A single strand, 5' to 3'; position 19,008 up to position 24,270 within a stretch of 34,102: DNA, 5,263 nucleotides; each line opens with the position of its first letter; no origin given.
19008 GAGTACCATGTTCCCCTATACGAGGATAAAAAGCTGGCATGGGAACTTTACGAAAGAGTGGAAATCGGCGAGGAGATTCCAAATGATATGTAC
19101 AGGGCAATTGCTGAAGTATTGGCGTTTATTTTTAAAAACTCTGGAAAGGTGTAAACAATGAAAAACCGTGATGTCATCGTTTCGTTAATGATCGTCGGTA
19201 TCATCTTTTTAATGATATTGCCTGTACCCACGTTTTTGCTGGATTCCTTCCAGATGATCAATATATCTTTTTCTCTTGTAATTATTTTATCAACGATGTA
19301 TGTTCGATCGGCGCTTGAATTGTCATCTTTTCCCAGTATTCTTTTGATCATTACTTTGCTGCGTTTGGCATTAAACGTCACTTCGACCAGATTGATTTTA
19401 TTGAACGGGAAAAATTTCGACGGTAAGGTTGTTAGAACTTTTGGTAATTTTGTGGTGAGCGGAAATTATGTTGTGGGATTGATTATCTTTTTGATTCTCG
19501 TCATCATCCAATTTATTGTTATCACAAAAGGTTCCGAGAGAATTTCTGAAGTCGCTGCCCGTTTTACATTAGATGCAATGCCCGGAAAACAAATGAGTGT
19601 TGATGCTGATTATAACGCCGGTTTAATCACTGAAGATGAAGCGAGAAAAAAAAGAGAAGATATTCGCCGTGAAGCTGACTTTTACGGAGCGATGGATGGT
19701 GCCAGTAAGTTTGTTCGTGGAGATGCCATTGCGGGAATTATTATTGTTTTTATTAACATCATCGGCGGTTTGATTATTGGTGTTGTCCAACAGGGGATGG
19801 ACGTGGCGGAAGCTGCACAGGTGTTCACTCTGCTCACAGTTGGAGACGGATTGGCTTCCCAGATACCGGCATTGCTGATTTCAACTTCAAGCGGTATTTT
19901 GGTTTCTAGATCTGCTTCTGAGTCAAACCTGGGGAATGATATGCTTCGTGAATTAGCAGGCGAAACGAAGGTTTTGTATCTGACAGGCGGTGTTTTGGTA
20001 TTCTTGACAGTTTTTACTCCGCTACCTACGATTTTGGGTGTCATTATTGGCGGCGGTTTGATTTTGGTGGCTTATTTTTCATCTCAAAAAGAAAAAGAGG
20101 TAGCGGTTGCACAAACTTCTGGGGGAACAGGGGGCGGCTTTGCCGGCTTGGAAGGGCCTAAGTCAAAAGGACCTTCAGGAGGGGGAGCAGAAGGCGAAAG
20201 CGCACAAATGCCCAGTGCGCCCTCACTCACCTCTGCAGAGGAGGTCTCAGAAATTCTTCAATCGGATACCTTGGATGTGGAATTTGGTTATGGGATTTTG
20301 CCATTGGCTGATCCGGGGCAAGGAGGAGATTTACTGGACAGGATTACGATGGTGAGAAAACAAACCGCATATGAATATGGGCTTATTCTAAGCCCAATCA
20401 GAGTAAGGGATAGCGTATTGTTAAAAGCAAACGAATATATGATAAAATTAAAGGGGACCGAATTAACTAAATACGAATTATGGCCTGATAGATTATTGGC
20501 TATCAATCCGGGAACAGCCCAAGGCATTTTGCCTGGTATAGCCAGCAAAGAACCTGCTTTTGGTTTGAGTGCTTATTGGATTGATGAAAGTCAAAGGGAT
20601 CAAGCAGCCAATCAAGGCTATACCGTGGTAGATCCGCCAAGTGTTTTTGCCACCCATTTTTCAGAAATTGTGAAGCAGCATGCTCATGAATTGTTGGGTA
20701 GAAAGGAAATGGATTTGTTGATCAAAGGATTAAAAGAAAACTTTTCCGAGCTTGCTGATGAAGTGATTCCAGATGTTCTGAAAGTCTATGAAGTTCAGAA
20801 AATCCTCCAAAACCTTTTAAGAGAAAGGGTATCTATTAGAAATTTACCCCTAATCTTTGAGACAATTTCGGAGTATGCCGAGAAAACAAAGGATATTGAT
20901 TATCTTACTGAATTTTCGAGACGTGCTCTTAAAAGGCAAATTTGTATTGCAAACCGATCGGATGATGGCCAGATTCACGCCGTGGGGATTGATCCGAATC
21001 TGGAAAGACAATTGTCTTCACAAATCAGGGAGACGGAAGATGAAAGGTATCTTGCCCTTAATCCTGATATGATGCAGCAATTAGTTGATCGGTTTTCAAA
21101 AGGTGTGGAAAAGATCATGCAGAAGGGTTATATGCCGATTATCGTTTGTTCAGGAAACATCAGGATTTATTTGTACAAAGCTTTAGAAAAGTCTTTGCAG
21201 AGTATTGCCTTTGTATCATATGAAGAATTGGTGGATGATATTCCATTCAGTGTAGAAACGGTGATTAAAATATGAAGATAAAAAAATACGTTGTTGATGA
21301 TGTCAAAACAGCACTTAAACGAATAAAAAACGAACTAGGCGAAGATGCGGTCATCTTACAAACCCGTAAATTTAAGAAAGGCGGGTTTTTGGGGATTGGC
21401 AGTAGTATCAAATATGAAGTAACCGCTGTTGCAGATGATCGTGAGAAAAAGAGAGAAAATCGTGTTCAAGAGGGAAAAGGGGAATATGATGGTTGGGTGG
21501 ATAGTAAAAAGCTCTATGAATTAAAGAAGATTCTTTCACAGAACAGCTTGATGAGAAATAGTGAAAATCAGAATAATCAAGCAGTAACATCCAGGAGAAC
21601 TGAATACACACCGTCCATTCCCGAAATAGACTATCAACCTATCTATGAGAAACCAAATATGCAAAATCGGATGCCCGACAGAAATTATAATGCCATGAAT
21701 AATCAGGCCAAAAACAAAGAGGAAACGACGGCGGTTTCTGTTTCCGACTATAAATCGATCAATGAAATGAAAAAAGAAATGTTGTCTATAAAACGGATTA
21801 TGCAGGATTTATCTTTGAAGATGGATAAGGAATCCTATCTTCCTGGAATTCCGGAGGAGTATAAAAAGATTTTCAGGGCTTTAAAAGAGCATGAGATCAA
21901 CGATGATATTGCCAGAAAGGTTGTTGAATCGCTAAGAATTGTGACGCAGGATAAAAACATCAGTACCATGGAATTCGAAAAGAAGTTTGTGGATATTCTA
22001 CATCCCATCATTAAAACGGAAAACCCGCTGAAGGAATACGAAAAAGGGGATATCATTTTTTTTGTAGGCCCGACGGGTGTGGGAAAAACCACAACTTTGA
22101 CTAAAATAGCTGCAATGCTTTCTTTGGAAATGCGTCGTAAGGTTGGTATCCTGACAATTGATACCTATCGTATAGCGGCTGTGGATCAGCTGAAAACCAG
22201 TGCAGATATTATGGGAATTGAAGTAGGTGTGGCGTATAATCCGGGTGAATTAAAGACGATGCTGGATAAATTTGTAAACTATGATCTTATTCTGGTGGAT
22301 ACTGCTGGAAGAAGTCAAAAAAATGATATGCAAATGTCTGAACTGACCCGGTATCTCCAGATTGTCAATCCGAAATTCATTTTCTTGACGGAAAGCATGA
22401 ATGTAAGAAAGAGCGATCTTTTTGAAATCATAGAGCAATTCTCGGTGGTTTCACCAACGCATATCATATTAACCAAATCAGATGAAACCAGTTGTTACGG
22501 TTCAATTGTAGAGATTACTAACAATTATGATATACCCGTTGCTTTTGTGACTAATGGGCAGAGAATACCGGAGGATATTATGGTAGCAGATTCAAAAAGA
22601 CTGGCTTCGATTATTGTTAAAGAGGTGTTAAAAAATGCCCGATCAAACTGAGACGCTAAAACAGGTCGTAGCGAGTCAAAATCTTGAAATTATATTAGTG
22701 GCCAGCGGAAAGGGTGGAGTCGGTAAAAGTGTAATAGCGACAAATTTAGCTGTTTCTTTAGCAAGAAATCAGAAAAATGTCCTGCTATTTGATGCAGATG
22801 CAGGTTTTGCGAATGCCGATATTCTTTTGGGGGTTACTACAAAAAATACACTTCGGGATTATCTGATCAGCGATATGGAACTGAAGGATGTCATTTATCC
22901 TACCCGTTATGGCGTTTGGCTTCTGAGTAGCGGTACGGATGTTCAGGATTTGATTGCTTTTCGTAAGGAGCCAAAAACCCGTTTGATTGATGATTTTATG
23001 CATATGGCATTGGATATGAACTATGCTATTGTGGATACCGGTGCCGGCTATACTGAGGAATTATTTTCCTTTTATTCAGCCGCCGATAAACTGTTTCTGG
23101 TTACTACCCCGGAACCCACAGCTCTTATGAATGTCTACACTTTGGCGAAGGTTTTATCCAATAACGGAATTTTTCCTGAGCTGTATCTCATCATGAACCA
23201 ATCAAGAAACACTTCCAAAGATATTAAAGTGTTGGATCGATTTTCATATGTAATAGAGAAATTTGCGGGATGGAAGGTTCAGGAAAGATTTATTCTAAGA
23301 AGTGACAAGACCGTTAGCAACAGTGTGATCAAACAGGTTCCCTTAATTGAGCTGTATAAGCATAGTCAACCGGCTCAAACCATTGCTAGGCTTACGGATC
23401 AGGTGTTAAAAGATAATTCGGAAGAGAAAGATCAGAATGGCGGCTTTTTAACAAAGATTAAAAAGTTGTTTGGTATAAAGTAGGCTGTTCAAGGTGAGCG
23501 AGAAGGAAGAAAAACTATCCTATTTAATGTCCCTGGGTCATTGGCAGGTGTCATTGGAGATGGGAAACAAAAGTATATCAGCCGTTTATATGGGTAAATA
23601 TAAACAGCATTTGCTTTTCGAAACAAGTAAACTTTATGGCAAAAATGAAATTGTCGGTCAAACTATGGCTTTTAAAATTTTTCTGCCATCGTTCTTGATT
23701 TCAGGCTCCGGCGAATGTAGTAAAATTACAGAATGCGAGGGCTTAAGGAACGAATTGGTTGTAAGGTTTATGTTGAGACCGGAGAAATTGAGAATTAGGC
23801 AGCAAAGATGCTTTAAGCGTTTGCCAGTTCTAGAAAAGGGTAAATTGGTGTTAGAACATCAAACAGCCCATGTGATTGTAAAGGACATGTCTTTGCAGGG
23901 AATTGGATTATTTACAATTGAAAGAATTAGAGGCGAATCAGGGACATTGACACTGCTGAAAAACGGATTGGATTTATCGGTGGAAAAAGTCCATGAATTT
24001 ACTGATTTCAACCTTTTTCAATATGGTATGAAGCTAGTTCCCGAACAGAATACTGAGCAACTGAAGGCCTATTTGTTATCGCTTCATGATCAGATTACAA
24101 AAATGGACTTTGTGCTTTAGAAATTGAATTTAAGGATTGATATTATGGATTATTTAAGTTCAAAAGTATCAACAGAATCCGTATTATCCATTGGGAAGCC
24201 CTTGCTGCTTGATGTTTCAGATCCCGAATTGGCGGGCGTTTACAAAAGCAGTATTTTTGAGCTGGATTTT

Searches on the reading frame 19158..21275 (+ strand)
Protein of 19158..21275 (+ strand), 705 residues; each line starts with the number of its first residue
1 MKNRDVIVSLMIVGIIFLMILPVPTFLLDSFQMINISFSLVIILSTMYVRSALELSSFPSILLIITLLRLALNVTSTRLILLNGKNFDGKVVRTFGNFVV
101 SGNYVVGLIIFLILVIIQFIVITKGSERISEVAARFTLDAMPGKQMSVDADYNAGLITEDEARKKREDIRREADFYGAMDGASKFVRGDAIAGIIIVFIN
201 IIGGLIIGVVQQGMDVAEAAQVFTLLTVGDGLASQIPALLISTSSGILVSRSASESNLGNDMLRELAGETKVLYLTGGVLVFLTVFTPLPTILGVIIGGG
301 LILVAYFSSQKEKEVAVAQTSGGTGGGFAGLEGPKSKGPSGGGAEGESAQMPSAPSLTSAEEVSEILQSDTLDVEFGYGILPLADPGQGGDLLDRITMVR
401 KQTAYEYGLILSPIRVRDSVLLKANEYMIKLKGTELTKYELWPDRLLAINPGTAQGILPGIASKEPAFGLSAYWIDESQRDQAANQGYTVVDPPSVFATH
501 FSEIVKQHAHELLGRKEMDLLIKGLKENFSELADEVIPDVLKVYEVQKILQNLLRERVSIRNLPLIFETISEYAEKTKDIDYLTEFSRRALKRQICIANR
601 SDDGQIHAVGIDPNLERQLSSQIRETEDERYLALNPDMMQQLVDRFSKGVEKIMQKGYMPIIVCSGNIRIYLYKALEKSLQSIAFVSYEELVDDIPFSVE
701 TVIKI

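Call 7: search_protein_families(library=pfam, proteins=[window:19158-21275:+], max_evalue=1)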
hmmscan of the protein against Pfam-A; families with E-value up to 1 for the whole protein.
window:19158-21275:+ (705 aa): 2 families
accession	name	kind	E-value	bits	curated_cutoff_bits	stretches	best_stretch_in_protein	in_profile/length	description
PF00771.25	FHIPEP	-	3.1e-261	869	29.1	1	15-695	1-656/657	FHIPEP family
PF12401.13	FhaA_N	-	0.17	12.8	25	0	599-633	17-51/115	FhaA, N-terminal domain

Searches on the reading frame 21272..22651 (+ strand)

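Call 7: search_protein_families(library=pfam, proteins=[window:21272-22651:+], max_evalue=1)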
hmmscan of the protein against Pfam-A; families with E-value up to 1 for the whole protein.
window:21272-22651:+ (459 aa): 31 families (the best 25 are shown)
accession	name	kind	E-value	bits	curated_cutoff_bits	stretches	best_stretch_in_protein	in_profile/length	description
PF00448.28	SRP54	-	1.3e-40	139.6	22.7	1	261-449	3-195/196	SRP54-type protein, GTPase domain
PF01695.23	IstB_IS21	-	0.0007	19.6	24.1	1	197-349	29-166/238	IstB-like ATP binding protein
PF13245.12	AAA_19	-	0.0015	19.2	25.1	1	258-345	10-99/134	AAA domain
PF13401.12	AAA_22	-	0.0021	18.8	27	1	260-310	6-33/130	AAA domain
PF03193.22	RsgA_GTPase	-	0.0022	18.3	30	1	251-286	98-133/174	RsgA GTPase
PF00437.27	T2SSE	-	0.0041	16.3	24.9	1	261-296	144-176/370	Type II/IV secretion system protein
PF07728.20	AAA_5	-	0.0055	17.2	22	1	262-329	2-62/139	AAA domain (dynein-related subfamily)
PF00005.33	ABC_tran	-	0.0056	17.7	25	1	257-319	9-62/137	ABC transporter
PF00004.35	AAA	-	0.0061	17.4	21.2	1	263-292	2-31/131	ATPase family associated with various cellular activities (AAA)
PF01637.24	ATPase_2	-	0.0085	16.4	33.2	1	255-307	16-68/225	ATPase domain predominantly from Archaea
PF03266.21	NTPase_1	-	0.011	16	23.9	1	262-295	2-35/168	NTPase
PF25199.1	nSTAND_NTPase5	-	0.012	15.9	34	1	255-297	37-79/145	Novel STAND NTPase 5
PF00910.28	RNA_helicase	-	0.015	16.2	21.5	1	262-351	1-64/105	RNA helicase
PF01926.29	MMR_HSR1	-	0.015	15.8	21.9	1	262-358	2-99/113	50S ribosome-binding GTPase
PF02367.23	TsaE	-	0.015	15.7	26.6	1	254-286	16-48/128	Threonylcarbamoyl adenosine biosynthesis protein TsaE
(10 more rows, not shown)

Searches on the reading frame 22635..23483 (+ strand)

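Call 7: search_protein_families(library=pfam, proteins=[window:22635-23483:+], max_evalue=1)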
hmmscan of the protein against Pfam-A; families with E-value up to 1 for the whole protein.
window:22635-23483:+ (282 aa): 18 families
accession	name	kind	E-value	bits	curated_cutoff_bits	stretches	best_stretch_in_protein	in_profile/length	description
PF10609.15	ParA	-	2e-18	67.2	27.1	1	18-190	4-175/246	NUBPL iron-transfer P-loop NTPase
PF01656.29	CbiA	-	3.8e-14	53.2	25.4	1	20-213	1-86/125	CobQ/CobB/MinD/ParA nucleotide binding domain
PF13614.12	AAA_31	-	6.8e-13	49.4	27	1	18-174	2-164/177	AAA domain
PF00142.24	Fer4_NifH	-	1.8e-07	31.4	25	1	24-100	6-87/271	4Fe-4S iron sulfur cluster binding proteins, NifH/frxC family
PF02374.21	ArsA_ATPase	-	7.1e-07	29.2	24.3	1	21-62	4-45/305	Anion-transporting ATPase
PF09140.17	MipZ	-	0.0018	18.1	20.7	1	19-56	2-39/262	ATPase MipZ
PF25199.1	nSTAND_NTPase5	-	0.0025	18.1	34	1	13-64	36-90/145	Novel STAND NTPase 5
PF06564.18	CBP_BcsQ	-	0.0026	17.7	21.3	1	20-56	4-40/234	Cellulose biosynthesis protein BcsQ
PF07015.17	VirC1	-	0.0054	16.5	24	1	18-56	2-40/231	VirC1 protein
PF13481.12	AAA_25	-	0.0085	16.2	27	1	21-45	36-60/195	AAA domain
PF24883.2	NPHP3_N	-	0.014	16.1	24.8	1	6-52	10-56/164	Nephrocystin 3, N-terminal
PF13479.12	AAA_24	-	0.018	15.4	27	1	22-69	6-45/195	AAA domain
PF05970.20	PIF1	-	0.021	14.9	25.9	1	3-69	5-72/223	PIF1-like helicase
PF06414.18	Zeta_toxin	-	0.033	14.1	22.3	1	17-55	15-52/199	Zeta toxin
PF20720.3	nSTAND3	-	0.037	14.1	27.2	1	8-49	7-48/155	Novel STAND NTPase 3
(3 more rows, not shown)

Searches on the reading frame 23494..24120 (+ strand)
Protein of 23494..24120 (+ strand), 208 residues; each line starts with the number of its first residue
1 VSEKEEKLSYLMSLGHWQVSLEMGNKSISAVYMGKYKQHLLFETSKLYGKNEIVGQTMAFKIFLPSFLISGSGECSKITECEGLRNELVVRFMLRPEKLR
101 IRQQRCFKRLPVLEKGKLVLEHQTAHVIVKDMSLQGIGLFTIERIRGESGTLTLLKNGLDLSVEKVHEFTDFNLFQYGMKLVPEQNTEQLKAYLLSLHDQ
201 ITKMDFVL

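Call 7: search_protein_families(library=pfam, proteins=[window:23494-24120:+], max_evalue=1)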
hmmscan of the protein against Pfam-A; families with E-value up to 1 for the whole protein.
window:23494-24120:+ (208 aa): 1 family
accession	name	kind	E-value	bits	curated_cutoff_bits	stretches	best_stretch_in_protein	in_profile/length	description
PF07238.19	PilZ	-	0.003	18.3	22.5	1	103-155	1-55/102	PilZ domain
